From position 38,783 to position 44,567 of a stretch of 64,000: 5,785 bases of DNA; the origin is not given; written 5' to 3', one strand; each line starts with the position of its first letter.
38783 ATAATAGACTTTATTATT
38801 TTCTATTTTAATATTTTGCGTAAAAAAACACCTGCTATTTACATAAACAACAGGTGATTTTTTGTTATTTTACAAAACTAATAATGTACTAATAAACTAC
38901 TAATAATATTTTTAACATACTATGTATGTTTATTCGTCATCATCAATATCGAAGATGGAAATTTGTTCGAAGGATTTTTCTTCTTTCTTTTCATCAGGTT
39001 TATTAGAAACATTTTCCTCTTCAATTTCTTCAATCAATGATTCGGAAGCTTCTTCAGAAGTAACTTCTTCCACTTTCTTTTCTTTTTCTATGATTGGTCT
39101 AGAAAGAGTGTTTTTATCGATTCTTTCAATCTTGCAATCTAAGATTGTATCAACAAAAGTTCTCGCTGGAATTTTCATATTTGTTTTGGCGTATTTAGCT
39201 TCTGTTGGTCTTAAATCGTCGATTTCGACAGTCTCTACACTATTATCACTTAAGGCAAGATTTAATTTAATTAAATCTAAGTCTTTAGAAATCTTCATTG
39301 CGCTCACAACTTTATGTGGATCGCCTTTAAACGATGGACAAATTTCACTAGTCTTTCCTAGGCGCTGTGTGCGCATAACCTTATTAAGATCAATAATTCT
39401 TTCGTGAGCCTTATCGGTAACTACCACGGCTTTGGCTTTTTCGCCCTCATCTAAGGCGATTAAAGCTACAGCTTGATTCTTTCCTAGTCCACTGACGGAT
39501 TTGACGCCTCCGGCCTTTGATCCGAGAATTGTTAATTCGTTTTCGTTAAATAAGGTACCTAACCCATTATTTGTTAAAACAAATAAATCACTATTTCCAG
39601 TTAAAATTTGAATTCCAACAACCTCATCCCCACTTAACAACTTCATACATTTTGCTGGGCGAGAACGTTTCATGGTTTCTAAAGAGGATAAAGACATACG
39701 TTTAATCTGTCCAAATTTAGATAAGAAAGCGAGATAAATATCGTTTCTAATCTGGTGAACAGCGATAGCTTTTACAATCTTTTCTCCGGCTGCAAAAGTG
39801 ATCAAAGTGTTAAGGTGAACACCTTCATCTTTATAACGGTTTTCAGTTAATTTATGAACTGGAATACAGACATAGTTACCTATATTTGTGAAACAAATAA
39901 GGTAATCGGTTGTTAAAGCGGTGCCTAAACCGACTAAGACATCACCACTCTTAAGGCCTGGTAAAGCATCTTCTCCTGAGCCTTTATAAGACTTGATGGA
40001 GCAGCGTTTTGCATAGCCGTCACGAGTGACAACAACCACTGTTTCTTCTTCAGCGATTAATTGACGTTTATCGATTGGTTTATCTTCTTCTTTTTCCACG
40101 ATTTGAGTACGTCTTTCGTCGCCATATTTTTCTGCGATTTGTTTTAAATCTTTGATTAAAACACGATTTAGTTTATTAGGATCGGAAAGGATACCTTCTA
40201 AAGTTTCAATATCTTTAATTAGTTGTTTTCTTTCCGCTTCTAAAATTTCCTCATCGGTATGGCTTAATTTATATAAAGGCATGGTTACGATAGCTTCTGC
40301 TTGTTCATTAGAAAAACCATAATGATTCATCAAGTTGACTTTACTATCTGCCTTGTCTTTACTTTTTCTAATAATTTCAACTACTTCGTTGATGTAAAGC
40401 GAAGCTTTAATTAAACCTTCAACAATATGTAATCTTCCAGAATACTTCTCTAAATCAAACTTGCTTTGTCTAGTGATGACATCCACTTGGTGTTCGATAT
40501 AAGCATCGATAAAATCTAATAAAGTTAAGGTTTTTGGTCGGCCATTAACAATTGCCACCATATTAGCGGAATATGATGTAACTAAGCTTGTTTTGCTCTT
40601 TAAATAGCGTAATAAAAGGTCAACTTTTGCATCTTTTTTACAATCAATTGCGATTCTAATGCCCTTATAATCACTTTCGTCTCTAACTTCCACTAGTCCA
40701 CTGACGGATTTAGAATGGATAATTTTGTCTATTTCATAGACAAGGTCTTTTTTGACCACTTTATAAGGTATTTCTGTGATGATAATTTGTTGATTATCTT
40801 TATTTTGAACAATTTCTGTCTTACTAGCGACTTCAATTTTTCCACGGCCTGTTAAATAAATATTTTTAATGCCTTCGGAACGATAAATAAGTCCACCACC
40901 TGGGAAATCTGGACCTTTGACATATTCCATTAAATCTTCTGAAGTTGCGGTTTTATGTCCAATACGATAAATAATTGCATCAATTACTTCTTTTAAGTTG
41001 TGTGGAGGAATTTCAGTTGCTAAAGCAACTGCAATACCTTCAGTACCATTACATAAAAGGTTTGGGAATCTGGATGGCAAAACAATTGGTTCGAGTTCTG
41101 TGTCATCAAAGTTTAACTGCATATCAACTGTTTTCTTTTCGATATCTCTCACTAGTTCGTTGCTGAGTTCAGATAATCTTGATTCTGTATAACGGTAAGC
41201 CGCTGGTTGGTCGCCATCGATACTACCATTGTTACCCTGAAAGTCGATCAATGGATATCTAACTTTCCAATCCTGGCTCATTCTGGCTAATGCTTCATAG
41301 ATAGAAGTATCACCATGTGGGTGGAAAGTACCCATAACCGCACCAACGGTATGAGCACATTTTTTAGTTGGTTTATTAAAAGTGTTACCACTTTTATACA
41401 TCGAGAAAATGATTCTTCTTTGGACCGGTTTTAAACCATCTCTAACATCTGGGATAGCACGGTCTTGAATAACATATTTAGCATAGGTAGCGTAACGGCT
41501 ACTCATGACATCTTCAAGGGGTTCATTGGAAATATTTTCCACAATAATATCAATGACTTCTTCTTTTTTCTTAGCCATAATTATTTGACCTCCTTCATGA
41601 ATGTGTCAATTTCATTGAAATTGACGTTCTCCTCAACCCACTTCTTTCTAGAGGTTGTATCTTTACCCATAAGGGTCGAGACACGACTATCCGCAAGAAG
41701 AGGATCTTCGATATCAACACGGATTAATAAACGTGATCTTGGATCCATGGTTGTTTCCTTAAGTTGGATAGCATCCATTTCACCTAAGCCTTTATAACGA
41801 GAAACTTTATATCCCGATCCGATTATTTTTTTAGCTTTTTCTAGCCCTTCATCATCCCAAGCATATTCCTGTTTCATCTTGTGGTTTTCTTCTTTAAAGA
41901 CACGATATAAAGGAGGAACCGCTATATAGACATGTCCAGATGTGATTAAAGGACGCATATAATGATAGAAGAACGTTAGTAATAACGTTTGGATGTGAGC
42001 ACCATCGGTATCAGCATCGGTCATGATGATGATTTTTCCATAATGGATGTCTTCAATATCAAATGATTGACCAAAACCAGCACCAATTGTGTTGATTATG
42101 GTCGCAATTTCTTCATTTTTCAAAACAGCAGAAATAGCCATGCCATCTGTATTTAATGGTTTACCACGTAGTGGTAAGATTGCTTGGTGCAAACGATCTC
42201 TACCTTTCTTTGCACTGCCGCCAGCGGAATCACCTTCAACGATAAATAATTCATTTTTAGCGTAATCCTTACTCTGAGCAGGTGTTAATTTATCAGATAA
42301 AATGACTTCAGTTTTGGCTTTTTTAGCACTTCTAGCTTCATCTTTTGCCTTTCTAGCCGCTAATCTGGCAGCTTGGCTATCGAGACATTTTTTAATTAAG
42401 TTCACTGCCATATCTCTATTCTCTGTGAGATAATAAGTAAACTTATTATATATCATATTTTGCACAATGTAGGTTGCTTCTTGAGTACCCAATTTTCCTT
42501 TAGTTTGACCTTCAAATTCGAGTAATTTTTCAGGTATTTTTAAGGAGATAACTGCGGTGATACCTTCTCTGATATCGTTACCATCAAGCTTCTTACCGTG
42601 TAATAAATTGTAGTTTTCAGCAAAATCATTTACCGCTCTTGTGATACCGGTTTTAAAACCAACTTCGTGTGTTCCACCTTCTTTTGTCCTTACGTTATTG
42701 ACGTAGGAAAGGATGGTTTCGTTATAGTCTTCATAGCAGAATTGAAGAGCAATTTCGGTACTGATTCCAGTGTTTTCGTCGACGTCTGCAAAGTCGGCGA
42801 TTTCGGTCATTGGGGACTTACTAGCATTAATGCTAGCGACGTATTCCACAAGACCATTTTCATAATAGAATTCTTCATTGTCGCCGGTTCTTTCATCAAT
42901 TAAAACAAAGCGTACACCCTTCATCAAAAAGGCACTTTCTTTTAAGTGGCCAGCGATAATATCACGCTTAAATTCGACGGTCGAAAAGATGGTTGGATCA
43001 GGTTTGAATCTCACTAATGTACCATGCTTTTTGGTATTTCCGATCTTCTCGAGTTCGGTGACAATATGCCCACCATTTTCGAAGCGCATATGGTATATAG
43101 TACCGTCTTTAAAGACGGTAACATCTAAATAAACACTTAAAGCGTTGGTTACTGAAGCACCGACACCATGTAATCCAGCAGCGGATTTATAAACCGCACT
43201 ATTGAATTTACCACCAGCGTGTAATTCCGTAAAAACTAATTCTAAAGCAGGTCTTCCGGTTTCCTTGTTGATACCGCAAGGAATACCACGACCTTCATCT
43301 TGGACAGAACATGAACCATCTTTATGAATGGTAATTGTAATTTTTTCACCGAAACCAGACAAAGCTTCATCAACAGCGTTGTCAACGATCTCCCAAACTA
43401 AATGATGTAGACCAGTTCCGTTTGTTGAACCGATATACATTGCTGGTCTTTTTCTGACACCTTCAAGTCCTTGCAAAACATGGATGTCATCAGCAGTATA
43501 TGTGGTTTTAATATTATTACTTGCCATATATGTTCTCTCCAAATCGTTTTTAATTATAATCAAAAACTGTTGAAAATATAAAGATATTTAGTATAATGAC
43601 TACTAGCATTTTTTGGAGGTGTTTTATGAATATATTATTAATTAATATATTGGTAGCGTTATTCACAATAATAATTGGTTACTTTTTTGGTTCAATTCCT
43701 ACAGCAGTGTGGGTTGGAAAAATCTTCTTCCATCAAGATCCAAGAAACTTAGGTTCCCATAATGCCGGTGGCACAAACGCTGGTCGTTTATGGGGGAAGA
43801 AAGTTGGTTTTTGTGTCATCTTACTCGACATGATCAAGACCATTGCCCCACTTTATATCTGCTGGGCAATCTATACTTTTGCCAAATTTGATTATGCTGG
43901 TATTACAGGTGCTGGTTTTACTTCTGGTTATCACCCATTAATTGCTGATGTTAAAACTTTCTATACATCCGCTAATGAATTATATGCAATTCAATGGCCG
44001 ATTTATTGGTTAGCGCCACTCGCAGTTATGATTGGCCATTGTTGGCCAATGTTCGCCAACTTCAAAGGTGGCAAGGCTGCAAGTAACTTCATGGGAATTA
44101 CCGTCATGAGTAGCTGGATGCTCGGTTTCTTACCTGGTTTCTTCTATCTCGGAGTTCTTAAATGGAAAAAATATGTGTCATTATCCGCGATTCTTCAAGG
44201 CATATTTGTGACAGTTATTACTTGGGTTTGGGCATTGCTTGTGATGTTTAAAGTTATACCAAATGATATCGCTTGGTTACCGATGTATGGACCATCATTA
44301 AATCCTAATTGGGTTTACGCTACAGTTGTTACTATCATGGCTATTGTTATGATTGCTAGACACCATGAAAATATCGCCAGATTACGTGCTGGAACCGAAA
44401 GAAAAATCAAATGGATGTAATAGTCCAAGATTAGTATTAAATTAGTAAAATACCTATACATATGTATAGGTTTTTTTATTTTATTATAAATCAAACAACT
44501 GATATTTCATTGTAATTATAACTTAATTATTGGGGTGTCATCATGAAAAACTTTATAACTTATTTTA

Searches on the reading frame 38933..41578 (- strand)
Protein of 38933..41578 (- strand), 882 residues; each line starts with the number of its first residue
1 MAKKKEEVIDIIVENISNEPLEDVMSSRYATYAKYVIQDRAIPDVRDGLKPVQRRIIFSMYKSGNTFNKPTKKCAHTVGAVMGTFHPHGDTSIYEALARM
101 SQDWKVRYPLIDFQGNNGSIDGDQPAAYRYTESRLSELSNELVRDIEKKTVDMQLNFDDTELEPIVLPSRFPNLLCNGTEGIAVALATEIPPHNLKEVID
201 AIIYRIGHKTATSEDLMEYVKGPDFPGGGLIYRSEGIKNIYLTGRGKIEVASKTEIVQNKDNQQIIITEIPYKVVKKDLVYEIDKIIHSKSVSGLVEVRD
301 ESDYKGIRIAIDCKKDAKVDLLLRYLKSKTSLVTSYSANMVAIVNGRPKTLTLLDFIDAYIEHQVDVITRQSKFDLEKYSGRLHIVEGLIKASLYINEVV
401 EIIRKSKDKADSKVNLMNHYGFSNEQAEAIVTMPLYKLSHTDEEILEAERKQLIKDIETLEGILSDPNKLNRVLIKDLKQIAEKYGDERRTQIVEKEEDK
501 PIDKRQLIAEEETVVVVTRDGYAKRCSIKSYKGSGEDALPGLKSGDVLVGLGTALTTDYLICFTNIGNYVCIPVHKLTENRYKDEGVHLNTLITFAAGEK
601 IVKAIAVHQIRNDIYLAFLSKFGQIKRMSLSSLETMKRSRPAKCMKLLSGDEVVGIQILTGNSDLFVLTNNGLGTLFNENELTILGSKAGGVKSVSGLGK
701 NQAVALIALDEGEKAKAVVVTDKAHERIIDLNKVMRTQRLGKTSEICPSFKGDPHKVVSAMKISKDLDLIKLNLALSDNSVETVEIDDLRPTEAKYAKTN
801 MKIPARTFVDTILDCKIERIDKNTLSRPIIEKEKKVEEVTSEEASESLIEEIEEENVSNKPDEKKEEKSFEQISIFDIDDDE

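Call 81: search_protein_families(library=pfam, proteins=[window:38933-41578:-], max_evalue=0.00001)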
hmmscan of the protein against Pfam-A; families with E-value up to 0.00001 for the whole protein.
window:38933-41578:- (882 aa): 2 families
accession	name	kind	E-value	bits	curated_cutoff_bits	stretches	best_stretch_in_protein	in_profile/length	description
PF00521.26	DNA_topoisoIV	-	5.6e-151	503.7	31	1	40-479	1-432/432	DNA gyrase/topoisomerase IV, subunit A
PF03989.18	DNA_gyraseA_C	-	8.9e-17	60.7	27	0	615-658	2-46/48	DNA gyrase C-terminal domain, beta-propeller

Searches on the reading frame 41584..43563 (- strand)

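Call 81: search_protein_families(library=pfam, proteins=[window:41584-43563:-], max_evalue=0.00001)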
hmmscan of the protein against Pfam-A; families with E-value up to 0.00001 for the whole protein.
window:41584-43563:- (660 aa): 4 families
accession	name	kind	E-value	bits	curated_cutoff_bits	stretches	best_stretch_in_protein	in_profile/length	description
PF00204.31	DNA_gyraseB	-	6.5e-51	172.7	27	1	237-408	1-172/173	DNA gyrase B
PF00986.26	DNA_gyraseB_C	-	5.4e-23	81.4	29.8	1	584-644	3-63/63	DNA gyrase B subunit, carboxyl terminus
PF01751.28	Toprim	-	8.1e-17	61.6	23.1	1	438-548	1-94/96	Toprim domain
PF02518.31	HATPase_c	-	2.8e-12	47.5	26.4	1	49-188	3-107/111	Histidine kinase-, DNA gyrase B-, and HSP90-like ATPase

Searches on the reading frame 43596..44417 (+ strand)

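Call 81: search_protein_families(library=pfam, proteins=[window:43596-44417:+], max_evalue=0.00001)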
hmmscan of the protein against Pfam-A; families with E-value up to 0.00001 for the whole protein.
window:43596-44417:+ (274 aa): 1 family
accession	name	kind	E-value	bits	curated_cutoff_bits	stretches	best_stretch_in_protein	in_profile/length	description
PF02660.20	G3P_acyltransf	-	2.8e-42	145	24.1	1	27-263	1-164/164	Glycerol-3-phosphate acyltransferase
